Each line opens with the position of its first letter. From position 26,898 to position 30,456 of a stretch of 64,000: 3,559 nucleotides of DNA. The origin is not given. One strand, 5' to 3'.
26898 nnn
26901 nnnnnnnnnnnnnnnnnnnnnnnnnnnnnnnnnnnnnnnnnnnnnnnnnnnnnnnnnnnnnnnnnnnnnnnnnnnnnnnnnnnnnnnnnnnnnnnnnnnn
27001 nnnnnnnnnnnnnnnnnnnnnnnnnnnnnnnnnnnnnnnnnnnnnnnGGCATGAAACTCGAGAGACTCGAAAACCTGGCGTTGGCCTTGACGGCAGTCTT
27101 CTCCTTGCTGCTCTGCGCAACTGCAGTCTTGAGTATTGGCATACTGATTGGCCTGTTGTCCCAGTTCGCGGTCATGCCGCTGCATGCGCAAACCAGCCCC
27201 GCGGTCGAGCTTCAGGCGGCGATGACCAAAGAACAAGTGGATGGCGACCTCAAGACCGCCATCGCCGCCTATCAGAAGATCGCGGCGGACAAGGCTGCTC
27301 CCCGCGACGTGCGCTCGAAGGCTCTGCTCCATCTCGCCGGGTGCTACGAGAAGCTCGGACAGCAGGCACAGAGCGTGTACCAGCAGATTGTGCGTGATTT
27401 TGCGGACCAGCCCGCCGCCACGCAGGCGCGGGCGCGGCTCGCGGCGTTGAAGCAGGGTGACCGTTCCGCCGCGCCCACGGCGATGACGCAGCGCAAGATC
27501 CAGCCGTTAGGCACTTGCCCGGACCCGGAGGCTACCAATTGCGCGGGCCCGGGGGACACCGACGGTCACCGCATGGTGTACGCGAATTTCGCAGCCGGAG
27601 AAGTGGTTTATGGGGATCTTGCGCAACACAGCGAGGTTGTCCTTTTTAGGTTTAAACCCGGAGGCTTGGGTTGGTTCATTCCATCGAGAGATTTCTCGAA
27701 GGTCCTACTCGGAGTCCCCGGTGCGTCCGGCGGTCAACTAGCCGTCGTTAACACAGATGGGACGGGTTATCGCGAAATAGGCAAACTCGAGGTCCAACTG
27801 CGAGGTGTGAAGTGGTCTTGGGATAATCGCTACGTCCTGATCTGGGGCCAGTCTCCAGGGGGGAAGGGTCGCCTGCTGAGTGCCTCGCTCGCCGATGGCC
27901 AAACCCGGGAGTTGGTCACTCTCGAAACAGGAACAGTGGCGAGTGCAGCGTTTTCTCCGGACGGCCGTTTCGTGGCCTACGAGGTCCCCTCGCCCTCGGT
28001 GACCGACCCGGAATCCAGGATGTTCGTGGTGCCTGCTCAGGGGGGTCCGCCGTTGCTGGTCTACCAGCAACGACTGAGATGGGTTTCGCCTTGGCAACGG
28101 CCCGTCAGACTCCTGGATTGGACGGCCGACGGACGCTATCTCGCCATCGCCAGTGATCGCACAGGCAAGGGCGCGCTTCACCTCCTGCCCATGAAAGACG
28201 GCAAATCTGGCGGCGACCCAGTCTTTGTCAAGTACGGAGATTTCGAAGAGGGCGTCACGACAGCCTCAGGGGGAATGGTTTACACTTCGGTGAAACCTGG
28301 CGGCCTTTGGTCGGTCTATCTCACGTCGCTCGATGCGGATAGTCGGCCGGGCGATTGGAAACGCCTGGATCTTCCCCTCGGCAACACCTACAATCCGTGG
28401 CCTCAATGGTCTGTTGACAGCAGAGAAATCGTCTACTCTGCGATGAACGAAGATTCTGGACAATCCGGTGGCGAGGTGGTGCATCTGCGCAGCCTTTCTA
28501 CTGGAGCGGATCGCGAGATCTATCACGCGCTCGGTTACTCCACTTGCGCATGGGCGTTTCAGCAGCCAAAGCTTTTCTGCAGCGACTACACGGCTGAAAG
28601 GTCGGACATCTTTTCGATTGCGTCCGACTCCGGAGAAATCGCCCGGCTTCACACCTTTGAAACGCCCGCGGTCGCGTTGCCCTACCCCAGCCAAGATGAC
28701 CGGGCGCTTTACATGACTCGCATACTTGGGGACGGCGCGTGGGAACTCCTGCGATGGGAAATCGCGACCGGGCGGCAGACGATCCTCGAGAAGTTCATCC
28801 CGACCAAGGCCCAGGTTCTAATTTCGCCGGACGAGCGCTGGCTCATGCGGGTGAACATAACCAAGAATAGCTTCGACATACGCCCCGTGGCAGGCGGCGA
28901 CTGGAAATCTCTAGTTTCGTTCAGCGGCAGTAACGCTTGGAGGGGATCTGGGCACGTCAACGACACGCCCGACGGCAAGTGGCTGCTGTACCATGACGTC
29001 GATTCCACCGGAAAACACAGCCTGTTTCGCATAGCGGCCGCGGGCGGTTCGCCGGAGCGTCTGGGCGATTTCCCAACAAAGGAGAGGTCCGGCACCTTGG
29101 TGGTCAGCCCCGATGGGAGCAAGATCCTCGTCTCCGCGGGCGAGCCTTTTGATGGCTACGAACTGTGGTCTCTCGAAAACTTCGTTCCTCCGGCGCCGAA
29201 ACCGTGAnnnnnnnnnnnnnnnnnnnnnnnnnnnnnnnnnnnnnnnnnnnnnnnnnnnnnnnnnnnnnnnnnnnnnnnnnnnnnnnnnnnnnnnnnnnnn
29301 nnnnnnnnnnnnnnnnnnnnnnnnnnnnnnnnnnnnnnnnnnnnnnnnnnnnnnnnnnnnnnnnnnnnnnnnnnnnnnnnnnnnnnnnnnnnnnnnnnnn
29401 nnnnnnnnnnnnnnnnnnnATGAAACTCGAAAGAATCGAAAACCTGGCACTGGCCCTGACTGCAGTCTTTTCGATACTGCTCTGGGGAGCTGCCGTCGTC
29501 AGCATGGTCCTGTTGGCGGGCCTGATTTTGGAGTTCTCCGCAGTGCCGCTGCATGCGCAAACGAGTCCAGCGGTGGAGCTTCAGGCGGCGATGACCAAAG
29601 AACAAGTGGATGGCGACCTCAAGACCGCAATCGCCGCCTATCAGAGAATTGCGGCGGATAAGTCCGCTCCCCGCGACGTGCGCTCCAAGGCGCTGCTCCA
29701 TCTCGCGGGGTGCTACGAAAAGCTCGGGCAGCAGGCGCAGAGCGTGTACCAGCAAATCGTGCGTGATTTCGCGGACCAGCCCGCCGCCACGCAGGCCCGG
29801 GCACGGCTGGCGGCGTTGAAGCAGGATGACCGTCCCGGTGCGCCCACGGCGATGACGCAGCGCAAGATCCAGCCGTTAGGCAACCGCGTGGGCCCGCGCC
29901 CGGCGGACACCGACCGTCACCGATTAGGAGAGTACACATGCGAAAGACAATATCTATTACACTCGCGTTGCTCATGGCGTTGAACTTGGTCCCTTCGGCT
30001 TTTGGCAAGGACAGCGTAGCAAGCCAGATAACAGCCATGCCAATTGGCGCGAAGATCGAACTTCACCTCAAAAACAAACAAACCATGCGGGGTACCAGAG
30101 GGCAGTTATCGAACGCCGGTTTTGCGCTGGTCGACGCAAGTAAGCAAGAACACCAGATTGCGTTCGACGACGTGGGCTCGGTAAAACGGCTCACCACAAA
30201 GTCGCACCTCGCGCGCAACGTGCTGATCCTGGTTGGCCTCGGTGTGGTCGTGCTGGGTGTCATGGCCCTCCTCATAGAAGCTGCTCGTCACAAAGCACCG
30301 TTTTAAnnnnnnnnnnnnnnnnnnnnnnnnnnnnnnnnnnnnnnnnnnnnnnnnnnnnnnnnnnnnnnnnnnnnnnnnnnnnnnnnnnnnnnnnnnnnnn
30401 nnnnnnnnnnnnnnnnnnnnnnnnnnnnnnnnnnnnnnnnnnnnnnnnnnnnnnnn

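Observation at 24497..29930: Tandem triplication of a 2.37-kb regulator-tail + TPR/beta-propeller gene unit with progressive decay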

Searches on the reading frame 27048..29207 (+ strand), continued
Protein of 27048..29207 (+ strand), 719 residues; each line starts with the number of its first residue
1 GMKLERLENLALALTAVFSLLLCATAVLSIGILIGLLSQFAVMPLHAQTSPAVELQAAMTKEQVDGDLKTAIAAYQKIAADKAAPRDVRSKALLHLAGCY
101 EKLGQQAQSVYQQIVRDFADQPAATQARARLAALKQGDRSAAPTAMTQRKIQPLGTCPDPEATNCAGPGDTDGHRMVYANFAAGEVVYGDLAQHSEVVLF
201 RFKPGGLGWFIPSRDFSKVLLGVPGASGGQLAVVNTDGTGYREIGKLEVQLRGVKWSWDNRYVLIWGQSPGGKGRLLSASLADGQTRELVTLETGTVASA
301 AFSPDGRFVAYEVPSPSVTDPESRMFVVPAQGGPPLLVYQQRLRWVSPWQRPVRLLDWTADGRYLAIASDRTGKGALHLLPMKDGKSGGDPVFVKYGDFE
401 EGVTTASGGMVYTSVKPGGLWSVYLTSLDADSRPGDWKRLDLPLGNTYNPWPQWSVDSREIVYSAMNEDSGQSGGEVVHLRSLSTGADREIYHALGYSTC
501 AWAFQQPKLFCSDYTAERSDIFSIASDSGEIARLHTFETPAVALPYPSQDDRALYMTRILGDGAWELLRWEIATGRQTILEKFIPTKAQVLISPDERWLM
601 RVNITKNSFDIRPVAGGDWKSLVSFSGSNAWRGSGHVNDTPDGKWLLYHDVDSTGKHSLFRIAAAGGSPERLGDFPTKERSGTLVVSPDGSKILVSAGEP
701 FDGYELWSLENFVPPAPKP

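Call 52: find_encoding_contigs(protein=P0094, flank=10000, max_places=2)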
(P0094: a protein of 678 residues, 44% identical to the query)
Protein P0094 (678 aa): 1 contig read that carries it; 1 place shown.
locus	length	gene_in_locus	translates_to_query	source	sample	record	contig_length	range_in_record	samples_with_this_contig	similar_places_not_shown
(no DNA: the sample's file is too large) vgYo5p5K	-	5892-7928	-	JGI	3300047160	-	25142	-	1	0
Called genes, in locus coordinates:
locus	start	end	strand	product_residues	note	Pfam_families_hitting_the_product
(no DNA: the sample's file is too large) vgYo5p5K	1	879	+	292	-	?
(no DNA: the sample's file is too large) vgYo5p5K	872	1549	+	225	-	PF00072:Response_reg, PF00486:Trans_reg_C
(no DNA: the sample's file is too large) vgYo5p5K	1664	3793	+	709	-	PF26550:Tricorn_2nd (faint), PF26549:Tricorn_N, PF07676:PD40 (faint)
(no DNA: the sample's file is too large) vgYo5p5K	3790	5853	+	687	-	PF26550:Tricorn_2nd (faint), PF26549:Tricorn_N, PF07676:PD40 (faint)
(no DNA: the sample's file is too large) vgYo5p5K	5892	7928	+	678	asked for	PF26549:Tricorn_N, PF07676:PD40 (faint), PF26549:Tricorn_N (weak)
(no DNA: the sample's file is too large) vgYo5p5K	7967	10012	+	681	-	PF07676:PD40 (faint), PF26549:Tricorn_N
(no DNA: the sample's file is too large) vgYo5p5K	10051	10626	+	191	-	-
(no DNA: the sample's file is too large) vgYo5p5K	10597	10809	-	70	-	-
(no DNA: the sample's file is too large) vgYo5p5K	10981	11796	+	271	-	-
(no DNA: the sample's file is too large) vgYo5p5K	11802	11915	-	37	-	-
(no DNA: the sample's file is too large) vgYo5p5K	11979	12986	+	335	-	PF02702:KdpD, PF00582:Usp (faint)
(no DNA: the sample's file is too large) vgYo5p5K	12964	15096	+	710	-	PF02702:KdpD, PF00571:CBS, PF01769:MgtE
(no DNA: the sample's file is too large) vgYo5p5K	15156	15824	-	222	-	PF00072:Response_reg, PF00486:Trans_reg_C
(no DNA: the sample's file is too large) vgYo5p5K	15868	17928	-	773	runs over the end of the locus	PF13493:DUF4118, PF00512:HisKA, PF02518:HATPase_c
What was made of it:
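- A JGI contig with four copies plus a 191-aa ORF (call 52).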

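Call 56: search_protein_families(library=ncbifam, proteins=[window:27051-29207:+], max_evalue=0.01)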
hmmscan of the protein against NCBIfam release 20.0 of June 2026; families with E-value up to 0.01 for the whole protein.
window:27051-29207:+ (718 aa): 5 families
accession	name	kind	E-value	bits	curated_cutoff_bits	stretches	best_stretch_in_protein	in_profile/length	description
TIGR02800.1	propeller_TolB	equivalog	1.4e-10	40.7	343.15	1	229-467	172-387/418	Tol-Pal system beta propeller repeat protein TolB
NF053518.1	DipepPtdsDpp5Prph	equivalog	5.7e-07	28.4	900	1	446-536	248-340/655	dipeptidyl-peptidase Dpp5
NF033523.0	lasso_peptidase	equivalog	4e-05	22.6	400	0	297-406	22-142/638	Atxe2 family lasso peptide isopeptidase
TIGR02795.1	tol_pal_ybgF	equivalog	7.9e-05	23.2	90.1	1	64-130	52-119/119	tol-pal system protein YbgF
NF047507.1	TPR_BatC_Lepto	exception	0.00098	18.6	175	1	64-141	71-147/214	TPR repeat-containing protein BatC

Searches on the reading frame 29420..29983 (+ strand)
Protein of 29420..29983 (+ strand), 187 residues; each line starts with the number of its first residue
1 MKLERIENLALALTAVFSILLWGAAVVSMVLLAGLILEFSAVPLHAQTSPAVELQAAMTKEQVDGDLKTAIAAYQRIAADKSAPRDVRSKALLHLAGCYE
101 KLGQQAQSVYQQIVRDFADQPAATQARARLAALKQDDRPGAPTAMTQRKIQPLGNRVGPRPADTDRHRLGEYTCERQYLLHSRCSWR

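Call 9: search_protein_families(library=pfam, proteins=[window:29420-29983:+], max_evalue=0.01)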
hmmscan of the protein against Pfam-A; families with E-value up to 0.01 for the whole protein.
window:29420-29983:+ (187 aa): 1 family
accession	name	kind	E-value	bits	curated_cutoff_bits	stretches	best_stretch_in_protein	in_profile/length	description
PF13174.12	TPR_6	-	0.005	17.8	26.3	0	91-118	2-31/33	Tetratricopeptide repeat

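Call 73: find_homologous_proteins(query=window:29420-29983:+, max_evalue=0.00001)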
Query window:29420-29983:+ (187 aa): 61 proteins with E <= 0.00001 among 859 candidates.
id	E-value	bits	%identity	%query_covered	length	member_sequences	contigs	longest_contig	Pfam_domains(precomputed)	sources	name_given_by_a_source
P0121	7.6e-116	402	100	100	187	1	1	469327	-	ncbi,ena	-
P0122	2.0e-76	274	80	90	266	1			-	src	-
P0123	8.7e-75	269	77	90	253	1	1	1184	-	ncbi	-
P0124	1.4e-73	265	76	90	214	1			-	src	-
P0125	5.5e-72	260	76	90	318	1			-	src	-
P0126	7.3e-71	256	79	82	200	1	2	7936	-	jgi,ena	jgi:hypothetical protein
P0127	4.9e-70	253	87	76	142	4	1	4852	-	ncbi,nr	ncbi:MAG TPA: hypothetical protein VMQ86_25725, partial [Bryobacteraceae bacterium]|nr:hypothetical 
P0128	3.6e-67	244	73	90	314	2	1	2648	PF26550.2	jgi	jgi:hypothetical protein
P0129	5.0e-67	243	70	97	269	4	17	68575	-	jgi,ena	jgi:hypothetical protein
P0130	1.8e-66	242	74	90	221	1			-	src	-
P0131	2.5e-66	241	73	90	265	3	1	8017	-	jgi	jgi:hypothetical protein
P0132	2.0e-64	235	72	90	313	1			-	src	-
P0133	1.9e-63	232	70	88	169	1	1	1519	-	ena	-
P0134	4.6e-55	205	82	64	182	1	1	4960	-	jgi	jgi:hypothetical protein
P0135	1.4e-52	196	79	67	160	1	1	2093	-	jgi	-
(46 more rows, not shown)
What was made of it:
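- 29420..29983 (+): Copy 3, truncated. About 169 codons (hydrophobic helix, the complete TPR-like domain and a linker) are homologous up to about nt 29923. About 18 unrelated codons follow and overlap the next gene. The source record annotates it as a 187-aa protein (P0121, call 73).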

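Call 74: find_encoding_contigs(protein=P0129, flank=8000, max_places=3)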
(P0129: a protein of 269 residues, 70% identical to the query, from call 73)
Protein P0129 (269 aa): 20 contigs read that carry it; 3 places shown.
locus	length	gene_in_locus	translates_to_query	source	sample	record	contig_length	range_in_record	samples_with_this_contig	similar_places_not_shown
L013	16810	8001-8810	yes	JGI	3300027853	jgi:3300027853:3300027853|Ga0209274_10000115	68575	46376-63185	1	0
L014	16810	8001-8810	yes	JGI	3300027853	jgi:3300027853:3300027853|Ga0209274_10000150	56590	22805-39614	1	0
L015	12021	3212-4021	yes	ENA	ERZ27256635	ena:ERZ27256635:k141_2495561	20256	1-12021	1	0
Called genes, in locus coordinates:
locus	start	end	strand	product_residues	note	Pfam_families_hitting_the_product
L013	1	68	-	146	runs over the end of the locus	PF13581:HATPase_c_2, PF02518:HATPase_c (weak)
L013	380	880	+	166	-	-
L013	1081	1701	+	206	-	PF00440:TetR_N, PF16925:TetR_C_13, PF21993:TetR_C_13_2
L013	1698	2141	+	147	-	PF14539:DUF4442, PF13622:4HBT_3 (weak), PF03061:4HBT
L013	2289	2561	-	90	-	-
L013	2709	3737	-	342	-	PF00296:Bac_luciferase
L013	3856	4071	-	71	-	-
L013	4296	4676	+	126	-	-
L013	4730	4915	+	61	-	-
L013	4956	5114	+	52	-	-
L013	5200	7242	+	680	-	PF00512:HisKA, PF02518:HATPase_c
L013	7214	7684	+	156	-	PF00072:Response_reg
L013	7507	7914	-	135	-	-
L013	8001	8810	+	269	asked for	-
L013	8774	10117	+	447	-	PF26549:Tricorn_N (weak), PF26550:Tricorn_2nd (faint)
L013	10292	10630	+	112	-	-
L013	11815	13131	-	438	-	PF07690:MFS_1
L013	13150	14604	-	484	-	PF16499:Melibiase_2, PF17801:Melibiase_C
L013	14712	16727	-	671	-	-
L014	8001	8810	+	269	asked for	-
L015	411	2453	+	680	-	PF00512:HisKA, PF02518:HATPase_c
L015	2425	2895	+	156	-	PF00072:Response_reg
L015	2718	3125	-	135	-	-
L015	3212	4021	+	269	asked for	-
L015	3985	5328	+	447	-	PF26549:Tricorn_N (weak), PF26550:Tricorn_2nd (faint)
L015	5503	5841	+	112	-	-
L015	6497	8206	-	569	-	PF01609:DDE_Tnp_1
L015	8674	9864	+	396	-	PF01261:AP_endonuc_2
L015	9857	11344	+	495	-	PF00370:FGGY_N, PF02782:FGGY_C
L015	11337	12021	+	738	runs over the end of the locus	PF00596:Aldolase_II, PF00106:adh_short, PF08659:KR (weak), PF13561:adh_short_C2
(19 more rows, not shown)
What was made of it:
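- Real frameshifted copies of this gene exist in relatives, across 20 independent contigs (call 74).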

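Call 75: find_encoding_contigs(protein=P0134, flank=6000, max_places=2)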
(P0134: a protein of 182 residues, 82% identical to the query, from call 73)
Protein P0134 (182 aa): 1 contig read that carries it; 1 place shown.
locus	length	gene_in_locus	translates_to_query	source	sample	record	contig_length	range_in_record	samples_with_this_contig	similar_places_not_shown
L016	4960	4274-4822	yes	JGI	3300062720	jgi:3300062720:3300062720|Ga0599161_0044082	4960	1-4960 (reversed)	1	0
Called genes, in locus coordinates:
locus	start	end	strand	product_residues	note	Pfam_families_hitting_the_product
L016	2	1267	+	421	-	?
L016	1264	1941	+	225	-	PF00072:Response_reg, PF00486:Trans_reg_C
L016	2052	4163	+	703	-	PF26550:Tricorn_2nd (faint), PF07676:PD40 (faint), PF26549:Tricorn_N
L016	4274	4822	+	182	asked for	-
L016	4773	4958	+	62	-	?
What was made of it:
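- Short ORFs follow arrays in other lineages: 191 aa (call 52) and 182 aa (call 75).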

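Call 76: find_encoding_contigs(protein=P0126, flank=8000, max_places=2)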
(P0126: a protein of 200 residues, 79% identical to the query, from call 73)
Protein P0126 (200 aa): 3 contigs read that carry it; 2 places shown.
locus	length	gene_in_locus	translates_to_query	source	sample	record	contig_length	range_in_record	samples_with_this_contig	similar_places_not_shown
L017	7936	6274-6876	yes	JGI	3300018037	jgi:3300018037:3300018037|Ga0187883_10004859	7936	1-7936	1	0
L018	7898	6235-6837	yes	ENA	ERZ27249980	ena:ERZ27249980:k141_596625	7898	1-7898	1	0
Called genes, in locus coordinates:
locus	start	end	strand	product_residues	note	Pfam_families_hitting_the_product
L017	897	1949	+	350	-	-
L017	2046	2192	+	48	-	-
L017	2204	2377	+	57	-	-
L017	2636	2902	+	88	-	PF03693:ParD_antitoxin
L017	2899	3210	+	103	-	PF05016:ParE_toxin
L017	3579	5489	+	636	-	PF00512:HisKA, PF02518:HATPase_c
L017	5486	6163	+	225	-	PF00072:Response_reg, PF00486:Trans_reg_C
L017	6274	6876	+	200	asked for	-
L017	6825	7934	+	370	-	?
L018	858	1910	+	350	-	-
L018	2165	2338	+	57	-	-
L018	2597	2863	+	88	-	PF03693:ParD_antitoxin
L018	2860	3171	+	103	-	PF05016:ParE_toxin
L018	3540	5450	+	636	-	PF00512:HisKA, PF02518:HATPase_c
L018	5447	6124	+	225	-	PF00072:Response_reg, PF00486:Trans_reg_C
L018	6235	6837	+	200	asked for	-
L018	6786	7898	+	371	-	?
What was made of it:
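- Lesions in relatives: frameshifted or split copies occur in L013-L015 (20 contigs) and in L017/L018 (calls 74, 76). Relatives also carry broken modules (calls 74, 76). Most short homologues in the database are contig-end fragments or frameshift halves (calls 73, 74, 76).
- Tried and rejected: A search with copy 3 returned mostly contig-end fragments and the halves of frameshifted genes (calls 73-76).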

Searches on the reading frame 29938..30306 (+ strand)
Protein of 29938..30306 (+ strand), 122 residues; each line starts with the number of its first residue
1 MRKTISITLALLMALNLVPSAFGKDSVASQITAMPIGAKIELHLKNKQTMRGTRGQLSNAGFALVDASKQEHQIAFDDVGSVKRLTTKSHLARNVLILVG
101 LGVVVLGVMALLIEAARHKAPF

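Call 9: search_protein_families(library=pfam, proteins=[window:29938-30306:+], max_evalue=0.01)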
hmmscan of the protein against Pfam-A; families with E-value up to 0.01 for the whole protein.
window:29938-30306:+ (122 aa): 0 families

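Call 56: search_protein_families(library=ncbifam, proteins=[window:29938-30306:+], max_evalue=0.01)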
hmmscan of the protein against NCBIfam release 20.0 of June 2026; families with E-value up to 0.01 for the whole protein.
window:29938-30306:+ (122 aa): 0 families
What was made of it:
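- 29938..30306 (+): Unrelated small gene (122 aa, signal peptide plus C-terminal hydrophobic segment) that abuts the truncation point of copy 3. No Pfam or NCBIfam match (calls 9, 56).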
